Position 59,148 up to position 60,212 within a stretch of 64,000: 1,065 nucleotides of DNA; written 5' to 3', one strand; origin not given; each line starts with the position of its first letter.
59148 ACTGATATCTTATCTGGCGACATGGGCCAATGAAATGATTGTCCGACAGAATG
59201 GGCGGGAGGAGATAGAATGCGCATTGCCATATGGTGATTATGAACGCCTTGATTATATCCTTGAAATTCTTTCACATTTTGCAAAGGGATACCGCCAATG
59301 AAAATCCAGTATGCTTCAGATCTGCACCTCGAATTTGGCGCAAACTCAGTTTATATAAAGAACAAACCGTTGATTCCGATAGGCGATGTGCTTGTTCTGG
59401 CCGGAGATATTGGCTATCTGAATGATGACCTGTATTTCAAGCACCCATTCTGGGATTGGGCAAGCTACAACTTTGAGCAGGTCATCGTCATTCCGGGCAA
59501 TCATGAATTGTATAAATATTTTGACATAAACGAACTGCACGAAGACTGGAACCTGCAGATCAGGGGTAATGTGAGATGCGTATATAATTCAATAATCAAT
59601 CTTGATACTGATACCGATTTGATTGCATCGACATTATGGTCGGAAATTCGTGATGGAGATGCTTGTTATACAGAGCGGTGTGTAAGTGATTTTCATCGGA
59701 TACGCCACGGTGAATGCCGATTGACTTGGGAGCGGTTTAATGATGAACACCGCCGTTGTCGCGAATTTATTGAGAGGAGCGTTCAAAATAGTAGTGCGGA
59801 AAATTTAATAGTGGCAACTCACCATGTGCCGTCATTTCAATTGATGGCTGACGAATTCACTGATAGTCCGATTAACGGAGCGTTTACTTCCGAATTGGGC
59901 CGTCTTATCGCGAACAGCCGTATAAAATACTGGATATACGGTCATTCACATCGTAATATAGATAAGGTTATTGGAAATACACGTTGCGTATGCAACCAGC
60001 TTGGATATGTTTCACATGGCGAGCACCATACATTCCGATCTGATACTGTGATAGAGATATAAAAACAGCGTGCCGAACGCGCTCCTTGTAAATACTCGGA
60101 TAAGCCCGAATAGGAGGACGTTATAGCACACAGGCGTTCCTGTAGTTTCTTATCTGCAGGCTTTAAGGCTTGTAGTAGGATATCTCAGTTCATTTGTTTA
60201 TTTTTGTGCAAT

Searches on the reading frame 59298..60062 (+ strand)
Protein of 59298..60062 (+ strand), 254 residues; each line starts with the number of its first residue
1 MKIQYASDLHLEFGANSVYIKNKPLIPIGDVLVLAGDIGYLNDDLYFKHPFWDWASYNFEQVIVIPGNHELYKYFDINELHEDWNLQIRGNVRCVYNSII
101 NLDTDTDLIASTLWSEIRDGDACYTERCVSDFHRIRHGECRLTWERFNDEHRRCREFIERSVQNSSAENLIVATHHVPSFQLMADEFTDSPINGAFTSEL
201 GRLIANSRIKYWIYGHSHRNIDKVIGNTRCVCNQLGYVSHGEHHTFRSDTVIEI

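Call 3: search_protein_families(library=pfam, proteins=[window:59298-60062:+], max_evalue=1)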
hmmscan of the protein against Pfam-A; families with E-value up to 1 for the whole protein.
window:59298-60062:+ (254 aa): 3 families
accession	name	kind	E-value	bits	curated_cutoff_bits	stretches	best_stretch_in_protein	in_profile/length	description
PF00149.33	Metallophos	-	5.4e-10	40.5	21.5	1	2-219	2-190/191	Calcineurin-like phosphoesterase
PF12850.12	Metallophos_2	-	0.002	18.6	27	0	1-86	1-77/154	Calcineurin-like phosphoesterase superfamily domain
PF00300.27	His_Phos_1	-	0.16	12.1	21.7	1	144-183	116-155/194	Histidine phosphatase superfamily (branch 1)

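Call 4: search_protein_families(library=padloc, proteins=[window:59298-60062:+], max_evalue=1)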
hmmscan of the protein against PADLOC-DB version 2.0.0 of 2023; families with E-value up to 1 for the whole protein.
window:59298-60062:+ (254 aa): 1 family
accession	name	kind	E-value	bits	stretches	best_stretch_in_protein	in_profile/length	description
PDLC04908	PDC-S10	-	1.7e-08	32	2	1-73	10-74/223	-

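Call 5: search_protein_families(library=ncbifam, proteins=[window:59298-60062:+], max_evalue=1)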
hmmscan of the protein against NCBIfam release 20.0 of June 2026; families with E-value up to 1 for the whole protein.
window:59298-60062:+ (254 aa): 2 families
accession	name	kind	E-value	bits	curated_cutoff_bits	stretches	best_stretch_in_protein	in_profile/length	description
TIGR03729.1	acc_ester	subfamily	1.4e-09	37.7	148.25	1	30-237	34-239/239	putative phosphoesterase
NF053862.1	DS9_1_antiphage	equivalog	0.029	13.2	420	1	58-221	276-444/486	anti-phage phosphoesterase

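Call 21: find_homologous_proteins(query=window:59298-60059:+)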
Query window:59298-60059:+ (254 aa): 6902 proteins with E <= 0.001 among 7121 candidates; the best 120 are listed.
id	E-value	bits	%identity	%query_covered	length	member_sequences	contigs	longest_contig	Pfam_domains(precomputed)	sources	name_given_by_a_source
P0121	7.3e-174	594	99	100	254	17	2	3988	PF00149.34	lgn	-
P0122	1.4e-146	505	85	100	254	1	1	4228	PF00149.34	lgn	-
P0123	1.5e-142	492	84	100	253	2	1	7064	PF00149.34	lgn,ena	-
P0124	3.3e-142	490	82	100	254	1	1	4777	PF00149.34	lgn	-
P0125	2.2e-137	475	81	100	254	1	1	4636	PF00149.34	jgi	-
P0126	1.4e-136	472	80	100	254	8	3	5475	PF00149.34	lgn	-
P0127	4.6e-133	460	78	100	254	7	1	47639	PF00149.34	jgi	-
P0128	1.5e-132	459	77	100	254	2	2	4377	PF00149.34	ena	-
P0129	8.9e-131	453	78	100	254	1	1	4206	PF00149.34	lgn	-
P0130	1.1e-125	436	75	100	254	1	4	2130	PF00149.34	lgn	-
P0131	1.7e-124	432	72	100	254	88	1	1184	PF00149.34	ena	-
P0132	1.6e-123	429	70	100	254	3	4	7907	PF00149.34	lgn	-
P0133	1.0e-122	427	69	100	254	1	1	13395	PF00149.34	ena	-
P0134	5.2e-122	424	69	100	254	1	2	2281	PF00149.34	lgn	-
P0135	8.4e-120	417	68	100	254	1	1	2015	PF00149.34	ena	-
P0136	1.4e-119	416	67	100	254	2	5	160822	PF00149.34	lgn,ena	-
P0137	2.8e-119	415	69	100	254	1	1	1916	PF00149.34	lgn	-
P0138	1.3e-117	410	70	100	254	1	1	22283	PF00149.34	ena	-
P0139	1.6e-117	410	69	100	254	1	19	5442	PF00149.34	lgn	-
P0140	3.3e-117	408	66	100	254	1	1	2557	PF00149.34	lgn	-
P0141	3.8e-117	408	69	100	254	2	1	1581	PF00149.34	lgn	-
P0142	3.9e-117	408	68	100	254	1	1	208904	PF12850.13,PF00149.34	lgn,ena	-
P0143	9.5e-117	407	68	100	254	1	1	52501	PF00149.34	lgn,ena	-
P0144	1.2e-116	407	70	100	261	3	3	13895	PF00149.34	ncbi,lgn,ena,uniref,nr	ncbi:metallophosphoesterase [uncultured Muribaculum sp.]|uniref:metallophosphoesterase n=1 Tax=uncul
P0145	1.7e-116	406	68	100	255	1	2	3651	PF12850.13,PF00149.34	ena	-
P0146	2.1e-116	406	70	100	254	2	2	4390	PF00149.34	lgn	-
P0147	2.3e-116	406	68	100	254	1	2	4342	PF00149.34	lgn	-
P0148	3.3e-116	405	70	100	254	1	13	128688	PF00149.34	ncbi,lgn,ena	-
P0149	5.6e-116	404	68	100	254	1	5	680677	PF12850.13,PF00149.34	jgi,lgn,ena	-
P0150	6.7e-116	404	69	100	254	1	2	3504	PF12850.13,PF00149.34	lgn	-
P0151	8.7e-116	404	69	100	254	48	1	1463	PF00149.34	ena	-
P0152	1.0e-115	404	68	100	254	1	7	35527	PF00149.34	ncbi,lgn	-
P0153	1.0e-115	404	69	100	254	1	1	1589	PF12850.13,PF00149.34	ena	-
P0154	1.1e-115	403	69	100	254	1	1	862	PF12850.13,PF00149.34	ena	-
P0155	1.4e-115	403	69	100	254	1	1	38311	PF00149.34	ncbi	-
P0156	1.5e-115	403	70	100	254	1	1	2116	PF00149.34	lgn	-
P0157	1.8e-115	403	69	100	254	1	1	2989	PF12850.13,PF00149.34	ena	-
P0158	2.2e-115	403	70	100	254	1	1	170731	PF00149.34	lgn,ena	-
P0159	2.3e-115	402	69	100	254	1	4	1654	PF00149.34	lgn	-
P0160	2.3e-115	402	70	100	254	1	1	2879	PF00149.34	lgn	-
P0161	2.4e-115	402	67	100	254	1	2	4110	PF00149.34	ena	-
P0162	3.7e-115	402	69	100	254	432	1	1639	PF12850.13,PF00149.34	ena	-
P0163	3.9e-115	402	70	100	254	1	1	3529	PF00149.34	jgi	-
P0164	4.9e-115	401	68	100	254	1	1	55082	PF12850.13,PF00149.34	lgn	-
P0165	5.1e-115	401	68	100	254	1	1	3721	PF12850.13,PF00149.34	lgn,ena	-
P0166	6.0e-115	401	68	100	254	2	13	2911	PF00149.34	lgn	-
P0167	6.8e-115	401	69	100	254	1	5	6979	PF00149.34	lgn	-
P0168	7.3e-115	401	69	100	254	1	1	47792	PF00149.34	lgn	-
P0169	9.5e-115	400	69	100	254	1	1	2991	PF00149.34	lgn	-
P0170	1.1e-114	400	68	100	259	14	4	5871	PF00149.34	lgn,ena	-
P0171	1.1e-114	400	68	100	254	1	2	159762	PF00149.34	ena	-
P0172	1.2e-114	400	67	100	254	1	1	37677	PF12850.13,PF00149.34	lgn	-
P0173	1.3e-114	400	69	100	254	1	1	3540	PF12850.13,PF00149.34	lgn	-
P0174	1.6e-114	400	69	100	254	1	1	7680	PF00149.34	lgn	-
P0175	1.7e-114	400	68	100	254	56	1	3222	PF12850.13,PF00149.34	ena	-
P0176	1.7e-114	400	67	100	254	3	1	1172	PF00149.34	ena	-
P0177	1.8e-114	399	70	100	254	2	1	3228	PF12850.13,PF00149.34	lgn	-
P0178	2.0e-114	399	69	100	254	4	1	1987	PF00149.34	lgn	-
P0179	2.5e-114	399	68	100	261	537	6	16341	PF00149.34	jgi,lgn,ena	-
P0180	3.5e-114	399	69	100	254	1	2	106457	PF00149.34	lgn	-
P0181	4.8e-114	398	69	100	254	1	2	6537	PF00149.34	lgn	-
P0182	4.9e-114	398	68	100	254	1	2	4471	PF12850.13,PF00149.34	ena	-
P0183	4.9e-114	398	68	100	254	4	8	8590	PF00149.34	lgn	-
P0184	5.5e-114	398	67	100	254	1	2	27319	PF12850.13,PF00149.34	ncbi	-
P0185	5.7e-114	398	68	100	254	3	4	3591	PF00149.34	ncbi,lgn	-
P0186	6.5e-114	398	68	100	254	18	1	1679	PF12850.13,PF00149.34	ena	-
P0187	8.1e-114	397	67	100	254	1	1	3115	PF12850.13,PF00149.34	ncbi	-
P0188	9.2e-114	397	68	100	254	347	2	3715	PF00149.34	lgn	-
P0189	1.7e-113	396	69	100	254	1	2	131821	PF00149.34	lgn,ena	-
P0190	2.0e-113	396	68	100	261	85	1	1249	PF00149.34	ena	-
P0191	2.2e-113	396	69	100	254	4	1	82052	PF00149.34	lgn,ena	-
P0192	2.2e-113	396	68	100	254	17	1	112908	PF00149.34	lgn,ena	-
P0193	2.9e-113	396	68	100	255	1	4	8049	PF00149.34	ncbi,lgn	-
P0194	4.8e-113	395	67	100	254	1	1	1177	PF00149.34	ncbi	-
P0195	4.9e-113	395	68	100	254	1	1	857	PF12850.13,PF00149.34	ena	-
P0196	5.6e-113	395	67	100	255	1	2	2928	PF00149.34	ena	-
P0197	6.9e-113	394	67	100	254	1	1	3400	PF00149.34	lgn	-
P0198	7.1e-113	394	68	100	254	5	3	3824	PF00149.34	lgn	-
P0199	7.1e-113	394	66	100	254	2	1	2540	PF12850.13,PF00149.34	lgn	-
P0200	7.5e-113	394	67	100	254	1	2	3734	PF00149.34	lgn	-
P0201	8.1e-113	394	68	100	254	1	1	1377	PF00149.34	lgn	-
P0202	9.3e-113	394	66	100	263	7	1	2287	PF00149.34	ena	-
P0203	9.5e-113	394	67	100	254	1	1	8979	PF12850.13,PF00149.34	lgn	-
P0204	1.0e-112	394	67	100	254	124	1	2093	PF12850.13,PF00149.34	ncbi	-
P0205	1.1e-112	394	67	100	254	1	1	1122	PF12850.13,PF00149.34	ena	-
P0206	1.2e-112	394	68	100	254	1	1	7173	PF12850.13,PF00149.34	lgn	-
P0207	1.4e-112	393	68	100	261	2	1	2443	PF00149.34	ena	-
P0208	1.5e-112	393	68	100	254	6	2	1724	PF00149.34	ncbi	-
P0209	1.9e-112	393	67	100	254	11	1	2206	PF00149.34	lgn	-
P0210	2.2e-112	393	68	100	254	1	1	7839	PF00149.34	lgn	-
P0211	2.8e-112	392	68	100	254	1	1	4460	PF00149.34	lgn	-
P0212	3.6e-112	392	67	100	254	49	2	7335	PF00149.34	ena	-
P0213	4.3e-112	392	68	100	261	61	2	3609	PF00149.34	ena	-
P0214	5.2e-112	391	69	100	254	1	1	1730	PF00149.34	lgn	-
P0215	5.6e-112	391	65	100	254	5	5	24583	PF12850.13,PF00149.34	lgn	-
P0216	5.8e-112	391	66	100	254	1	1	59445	PF00149.34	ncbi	-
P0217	7.9e-112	391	67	100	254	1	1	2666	PF00149.34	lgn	-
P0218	8.3e-112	391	67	100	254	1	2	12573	PF12850.13,PF00149.34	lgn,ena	-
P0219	9.2e-112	391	67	100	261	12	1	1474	PF00149.34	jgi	jgi:predicted phosphodiesterase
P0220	9.8e-112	391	67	100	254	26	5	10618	PF12850.13,PF00149.34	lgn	-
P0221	1.1e-111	390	67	100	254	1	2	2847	PF00149.34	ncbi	-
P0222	1.1e-111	390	66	100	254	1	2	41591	PF12850.13,PF00149.34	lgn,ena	-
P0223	1.4e-111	390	69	100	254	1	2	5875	PF00149.34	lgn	-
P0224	1.4e-111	390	67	100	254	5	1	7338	PF00149.34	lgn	-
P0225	1.6e-111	390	66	100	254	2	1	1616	PF00149.34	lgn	-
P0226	1.6e-111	390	68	100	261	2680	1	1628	PF00149.34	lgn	-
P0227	1.6e-111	390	66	100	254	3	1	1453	PF00149.34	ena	-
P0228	1.7e-111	390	67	100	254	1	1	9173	PF12850.13,PF00149.34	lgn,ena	-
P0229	1.7e-111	390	67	100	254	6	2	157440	PF00149.34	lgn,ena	-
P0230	1.9e-111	390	67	100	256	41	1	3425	PF12850.13,PF00149.34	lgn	-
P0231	2.0e-111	390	67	100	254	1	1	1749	PF12850.13,PF00149.34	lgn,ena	-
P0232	2.1e-111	389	67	100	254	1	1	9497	PF12850.13,PF00149.34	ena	-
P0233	2.6e-111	389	65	100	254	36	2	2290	PF00149.34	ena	-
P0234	2.8e-111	389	66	100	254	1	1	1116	PF12850.13,PF00149.34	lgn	-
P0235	2.8e-111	389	67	100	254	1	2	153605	PF00149.34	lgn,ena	-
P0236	3.0e-111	389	67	100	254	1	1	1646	PF12850.13,PF00149.34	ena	-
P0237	3.0e-111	389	66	100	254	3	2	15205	PF00149.34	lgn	-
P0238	3.3e-111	389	66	100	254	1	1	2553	PF00149.34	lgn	-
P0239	3.6e-111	389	67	100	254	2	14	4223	PF12850.13,PF00149.34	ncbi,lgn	-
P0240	4.1e-111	388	68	100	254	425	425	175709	PF12850.13,PF00149.34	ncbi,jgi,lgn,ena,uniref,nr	ncbi:metallophosphoesterase [Sangeribacter muris]|uniref:metallophosphoesterase n=1 Tax=Sangeribacte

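Call 24: find_related_loci(query=A2, collection=metagenome_contigs, flank=4000)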
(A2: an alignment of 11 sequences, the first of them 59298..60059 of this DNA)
Query A2 (254 aa) in metagenome_contigs; peptide patterns used: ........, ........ (x = any residue, [..] = any of these).
600 stretches matched a pattern (row limit reached: there are more); 585 encode a relative of the query (tblastn E <= 1e-3); the best 80 are kept; 80 distinct loci.
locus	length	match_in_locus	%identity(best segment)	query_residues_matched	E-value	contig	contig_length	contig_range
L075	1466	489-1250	69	1-254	4e-128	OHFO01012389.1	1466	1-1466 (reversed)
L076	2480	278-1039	69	1-254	9e-124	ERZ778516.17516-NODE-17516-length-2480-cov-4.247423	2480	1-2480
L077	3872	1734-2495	69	1-254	4e-120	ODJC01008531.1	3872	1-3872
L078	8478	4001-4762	67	1-254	2e-117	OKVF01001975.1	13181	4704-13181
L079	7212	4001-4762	67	1-254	2e-117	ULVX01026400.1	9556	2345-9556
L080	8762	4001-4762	68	1-254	3e-117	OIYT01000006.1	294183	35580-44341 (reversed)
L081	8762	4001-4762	67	1-254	1e-116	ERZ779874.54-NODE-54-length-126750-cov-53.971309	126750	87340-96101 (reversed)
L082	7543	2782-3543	69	1-254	8e-117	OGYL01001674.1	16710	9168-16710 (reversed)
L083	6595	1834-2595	68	1-254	1e-116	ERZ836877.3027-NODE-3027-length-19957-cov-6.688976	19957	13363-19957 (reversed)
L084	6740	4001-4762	68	1-254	4e-116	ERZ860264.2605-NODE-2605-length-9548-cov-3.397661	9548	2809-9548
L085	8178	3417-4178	68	1-254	1e-115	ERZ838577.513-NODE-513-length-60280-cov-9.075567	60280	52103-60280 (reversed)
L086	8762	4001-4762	69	1-254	8e-116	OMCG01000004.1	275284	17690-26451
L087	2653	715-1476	69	1-254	1e-120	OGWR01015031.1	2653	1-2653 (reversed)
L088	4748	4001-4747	67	1-249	6e-116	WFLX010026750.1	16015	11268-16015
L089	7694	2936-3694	68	1-253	3e-115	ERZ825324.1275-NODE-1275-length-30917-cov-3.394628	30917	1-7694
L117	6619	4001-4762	61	1-254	4e-106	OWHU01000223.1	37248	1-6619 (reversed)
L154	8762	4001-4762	62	1-254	4e-102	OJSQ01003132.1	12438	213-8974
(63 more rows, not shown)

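Call 28: search_protein_families(library=pfam, proteins=[L117:2254-3225:+, L117:3219-3995:+, L086:2850-3980:+, L086:4764-5345:+, L078:2446-3147:+, L078:3144-4001:+, L078:4797-5414:+, L154:2560-3144:+, L154:3141-4004:+], max_evalue=0.01)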
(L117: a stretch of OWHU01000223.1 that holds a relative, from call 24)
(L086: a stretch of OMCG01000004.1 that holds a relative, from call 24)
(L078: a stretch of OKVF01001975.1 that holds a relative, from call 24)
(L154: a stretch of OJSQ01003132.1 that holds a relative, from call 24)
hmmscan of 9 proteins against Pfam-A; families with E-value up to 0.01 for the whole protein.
L117:2254-3225:+ (323 aa): 0 families

L117:3219-3995:+ (258 aa): 1 family
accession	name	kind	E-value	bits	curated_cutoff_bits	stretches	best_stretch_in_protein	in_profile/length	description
PF08843.17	AbiEii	-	0.003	18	22.5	1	14-200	10-169/238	Nucleotidyl transferase AbiEii toxin, Type IV TA system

L086:2850-3980:+ (376 aa): 1 family
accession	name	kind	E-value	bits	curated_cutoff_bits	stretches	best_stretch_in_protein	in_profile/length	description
PF08816.16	Ivy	-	0.0098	16.5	21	0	75-146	22-87/117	Inhibitor of vertebrate lysozyme (Ivy)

L086:4764-5345:+ (193 aa): 2 families
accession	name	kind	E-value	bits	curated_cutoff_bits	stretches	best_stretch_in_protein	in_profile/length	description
PF00149.33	Metallophos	-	1.7e-07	32.3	21.5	1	11-134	2-120/191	Calcineurin-like phosphoesterase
PF12850.12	Metallophos_2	-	4e-05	24.1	27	1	14-133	5-93/154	Calcineurin-like phosphoesterase superfamily domain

L078:2446-3147:+ (233 aa): 1 family
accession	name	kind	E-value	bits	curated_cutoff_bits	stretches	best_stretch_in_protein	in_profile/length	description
PF13338.12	AbiEi_4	-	0.0083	16.7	25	0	46-87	6-46/49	Transcriptional regulator, AbiEi antitoxin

L078:3144-4001:+ (285 aa): 1 family
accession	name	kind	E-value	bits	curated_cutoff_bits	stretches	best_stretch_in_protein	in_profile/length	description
PF08843.17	AbiEii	-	2.2e-43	149.4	22.5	1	35-264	1-229/238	Nucleotidyl transferase AbiEii toxin, Type IV TA system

L078:4797-5414:+ (205 aa): 2 families
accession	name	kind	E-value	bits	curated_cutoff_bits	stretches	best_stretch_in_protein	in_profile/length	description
PF01966.28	HD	-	4.6e-08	33.8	22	1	27-124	2-113/116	HD domain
PF21447.3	Ppx-GppA_III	-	0.0039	17.5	27.3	1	49-109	48-106/177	Ppx/GppA phosphatase, domain III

L154:2560-3144:+ (194 aa): 1 family
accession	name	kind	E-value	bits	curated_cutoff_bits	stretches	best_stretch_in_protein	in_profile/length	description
PF13338.12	AbiEi_4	-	0.00034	21.1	25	1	4-47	2-46/49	Transcriptional regulator, AbiEi antitoxin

L154:3141-4004:+ (287 aa): 1 family
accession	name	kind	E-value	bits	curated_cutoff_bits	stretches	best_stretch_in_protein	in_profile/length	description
PF08843.17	AbiEii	-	6e-49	167.6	22.5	1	35-269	1-235/238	Nucleotidyl transferase AbiEii toxin, Type IV TA system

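Call 29: search_protein_families(library=padloc, proteins=[L117:2254-3225:+, L117:3219-3995:+, L086:2850-3980:+, L086:4764-5345:+, L078:2446-3147:+, L078:3144-4001:+, L078:4797-5414:+, L154:2560-3144:+, L154:3141-4004:+], max_evalue=0.01)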
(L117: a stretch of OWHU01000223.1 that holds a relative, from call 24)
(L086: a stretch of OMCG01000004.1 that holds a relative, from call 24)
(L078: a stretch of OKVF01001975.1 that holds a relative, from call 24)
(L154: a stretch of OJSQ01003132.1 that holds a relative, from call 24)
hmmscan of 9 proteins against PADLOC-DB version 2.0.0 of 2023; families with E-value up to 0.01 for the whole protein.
L117:2254-3225:+ (323 aa): 0 families

L117:3219-3995:+ (258 aa): 1 family
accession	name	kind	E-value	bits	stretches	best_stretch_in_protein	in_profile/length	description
PDLC02307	AbiEii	-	0.00045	18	0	151-229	109-184/219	AbiEii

L086:2850-3980:+ (376 aa): 0 families

L086:4764-5345:+ (193 aa): 0 families

L078:2446-3147:+ (233 aa): 26 families (the best 25 are shown)
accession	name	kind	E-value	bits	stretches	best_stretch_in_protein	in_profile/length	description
PDLC02225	AbiEi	-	2.4e-56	188.6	1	34-231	3-193/198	AbiEi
PDLC02245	AbiEi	-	1.2e-49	166.6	1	46-231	5-192/194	AbiEi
PDLC02263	AbiEi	-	2.5e-48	163.1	1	34-231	44-243/244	AbiEi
PDLC02265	AbiEi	-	1.1e-46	157.1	1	43-231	7-196/198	AbiEi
PDLC02275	AbiEi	-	9.2e-45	150.9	1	43-231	2-182/184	AbiEi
PDLC02283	AbiEi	-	2.8e-34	116.6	1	45-230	11-198/201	AbiEi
PDLC02248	AbiEi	-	7.2e-32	108.7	1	42-231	6-196/198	AbiEi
PDLC02239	AbiEi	-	1.5e-27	94.6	1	47-231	5-192/195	AbiEi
PDLC02238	AbiEi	-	1.4e-19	68.6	1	67-232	15-178/180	AbiEi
PDLC02254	AbiEi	-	1.5e-16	58.6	1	95-221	64-186/197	AbiEi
PDLC02267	AbiEi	-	9.8e-10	36.3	1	65-220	36-186/252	AbiEi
PDLC02262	AbiEi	-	4.5e-09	34.1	1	31-231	6-204/206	AbiEi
PDLC02271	AbiEi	-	9.3e-08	29.6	1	55-219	37-203/263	AbiEi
PDLC02249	AbiEi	-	1.4e-06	26.2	1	41-138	6-106/184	AbiEi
PDLC02272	AbiEi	-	3.3e-06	25.1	1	63-217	26-180/200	AbiEi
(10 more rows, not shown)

L078:3144-4001:+ (285 aa): 17 families
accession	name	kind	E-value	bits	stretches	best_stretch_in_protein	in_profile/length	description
PDLC02288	AbiEii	-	8.2e-92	305.2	1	3-278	8-272/294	AbiEii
PDLC02312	AbiEii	-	1.3e-80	268.7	1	3-281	6-282/299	AbiEii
PDLC02319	AbiEii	-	5.9e-36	122.4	1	35-284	5-239/241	AbiEii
PDLC02326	AbiEii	-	1.1e-33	114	1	2-130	2-123/133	AbiEii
PDLC02291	AbiEii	-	1.3e-31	108.1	1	4-240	14-234/310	AbiEii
PDLC02320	AbiEii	-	8.4e-23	79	1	141-273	1-135/147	AbiEii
PDLC02304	AbiEii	-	7.1e-17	60.2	1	11-277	5-255/260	AbiEii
PDLC02311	AbiEii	-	6.4e-16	56.9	1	12-281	6-261/283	AbiEii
PDLC02314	AbiEii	-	8.8e-15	52.8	1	7-229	11-227/290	AbiEii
PDLC02310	AbiEii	-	5.9e-14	50.1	1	18-222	11-207/265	AbiEii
PDLC02300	AbiEii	-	3.8e-08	31.1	1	30-257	22-234/259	AbiEii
PDLC02329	AbiEii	-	4.9e-08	30.6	1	22-228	29-232/294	AbiEii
PDLC02306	AbiEii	-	3.5e-07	28.1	1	135-221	141-220/280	AbiEii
PDLC02308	AbiEii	-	6.2e-07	27.4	1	32-221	14-204/279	AbiEii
PDLC02301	AbiEii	-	8.8e-05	20.2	1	36-253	51-259/291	AbiEii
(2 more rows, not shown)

L078:4797-5414:+ (205 aa): 0 families

L154:2560-3144:+ (194 aa): 22 families
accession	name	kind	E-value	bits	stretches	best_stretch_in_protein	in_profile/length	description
PDLC02225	AbiEi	-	5.1e-57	190.8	1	2-192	7-193/198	AbiEi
PDLC02275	AbiEi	-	9.2e-51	170.5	1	5-192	2-182/184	AbiEi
PDLC02265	AbiEi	-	1.2e-46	157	1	3-192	5-196/198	AbiEi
PDLC02245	AbiEi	-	4.9e-46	154.9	1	13-192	10-192/194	AbiEi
PDLC02263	AbiEi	-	2e-45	153.5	1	3-192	51-243/244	AbiEi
PDLC02248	AbiEi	-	2.7e-37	126.4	1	3-192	5-196/198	AbiEi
PDLC02283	AbiEi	-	3e-34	116.5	1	12-191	16-198/201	AbiEi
PDLC02239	AbiEi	-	2.8e-26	90.4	1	20-192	17-192/195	AbiEi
PDLC02254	AbiEi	-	5e-19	66.8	1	28-183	31-187/197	AbiEi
PDLC02238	AbiEi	-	4.1e-15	54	1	29-187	17-172/180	AbiEi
PDLC02267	AbiEi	-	5e-13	47.1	1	24-187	35-192/252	AbiEi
PDLC02262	AbiEi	-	7.1e-10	36.8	1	3-192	16-204/206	AbiEi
PDLC02269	AbiEi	-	7.5e-09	33.3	1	23-160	25-162/251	AbiEi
PDLC02249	AbiEi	-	2.5e-08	31.9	1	4-111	7-115/184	AbiEi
PDLC02271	AbiEi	-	3.9e-07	27.5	1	22-182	36-205/263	AbiEi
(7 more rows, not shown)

L154:3141-4004:+ (287 aa): 21 families
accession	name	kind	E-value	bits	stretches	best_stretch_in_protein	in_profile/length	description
PDLC02288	AbiEii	-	8.4e-95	315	1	3-281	8-274/294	AbiEii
PDLC02312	AbiEii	-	2.5e-78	261.2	1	2-283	5-284/299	AbiEii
PDLC02326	AbiEii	-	3.1e-41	138.5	1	1-130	1-124/133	AbiEii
PDLC02291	AbiEii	-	2.5e-34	117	1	3-282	13-269/310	AbiEii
PDLC02319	AbiEii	-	5.9e-33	112.6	1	37-283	6-238/241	AbiEii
PDLC02304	AbiEii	-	2.2e-24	84.8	1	10-279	4-257/260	AbiEii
PDLC02320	AbiEii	-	1.2e-19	68.7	1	141-257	1-119/147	AbiEii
PDLC02311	AbiEii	-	1.1e-17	62.7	1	11-287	5-267/283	AbiEii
PDLC02314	AbiEii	-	1.8e-16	58.3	1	3-227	7-225/290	AbiEii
PDLC02310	AbiEii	-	3.1e-16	57.6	1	24-270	17-255/265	AbiEii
PDLC02306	AbiEii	-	8.2e-12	43.3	1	43-274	35-272/280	AbiEii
PDLC02329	AbiEii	-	2.6e-11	41.4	1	5-228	13-232/294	AbiEii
PDLC02308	AbiEii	-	1.6e-10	39.1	1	21-226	6-209/279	AbiEii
PDLC02300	AbiEii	-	1.4e-08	32.6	1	31-260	23-237/259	AbiEii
PDLC02301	AbiEii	-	9.4e-08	30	1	169-258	182-265/291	AbiEii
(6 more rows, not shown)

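Call 43: search_solved_structures(query=A2, max_evalue=1, show_alignments=1)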
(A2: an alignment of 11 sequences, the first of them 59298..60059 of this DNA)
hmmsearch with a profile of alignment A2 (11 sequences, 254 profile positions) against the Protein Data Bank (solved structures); distinct sequences matched with E-value up to 1: 7.
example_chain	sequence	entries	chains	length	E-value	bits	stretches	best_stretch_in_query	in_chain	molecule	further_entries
6unc_A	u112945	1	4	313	0.016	17.6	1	7-73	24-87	Metallophos domain-containing protein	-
2xmo_A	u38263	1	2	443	0.27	13.6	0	28-73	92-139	LMO2642 PROTEIN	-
4y8f_A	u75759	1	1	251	0.29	13.5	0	193-233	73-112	Triosephosphate Isomerase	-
3rl4_A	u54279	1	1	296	0.38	13.1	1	26-72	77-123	Metallophosphoesterase MPPED2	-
3rl3_A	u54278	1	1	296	0.44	12.9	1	26-72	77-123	Metallophosphoesterase MPPED2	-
3rl5_A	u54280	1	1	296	0.45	12.9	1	26-72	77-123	Metallophosphoesterase MPPED2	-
4z0j_A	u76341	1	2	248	0.53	12.6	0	192-220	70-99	Triosephosphate isomerase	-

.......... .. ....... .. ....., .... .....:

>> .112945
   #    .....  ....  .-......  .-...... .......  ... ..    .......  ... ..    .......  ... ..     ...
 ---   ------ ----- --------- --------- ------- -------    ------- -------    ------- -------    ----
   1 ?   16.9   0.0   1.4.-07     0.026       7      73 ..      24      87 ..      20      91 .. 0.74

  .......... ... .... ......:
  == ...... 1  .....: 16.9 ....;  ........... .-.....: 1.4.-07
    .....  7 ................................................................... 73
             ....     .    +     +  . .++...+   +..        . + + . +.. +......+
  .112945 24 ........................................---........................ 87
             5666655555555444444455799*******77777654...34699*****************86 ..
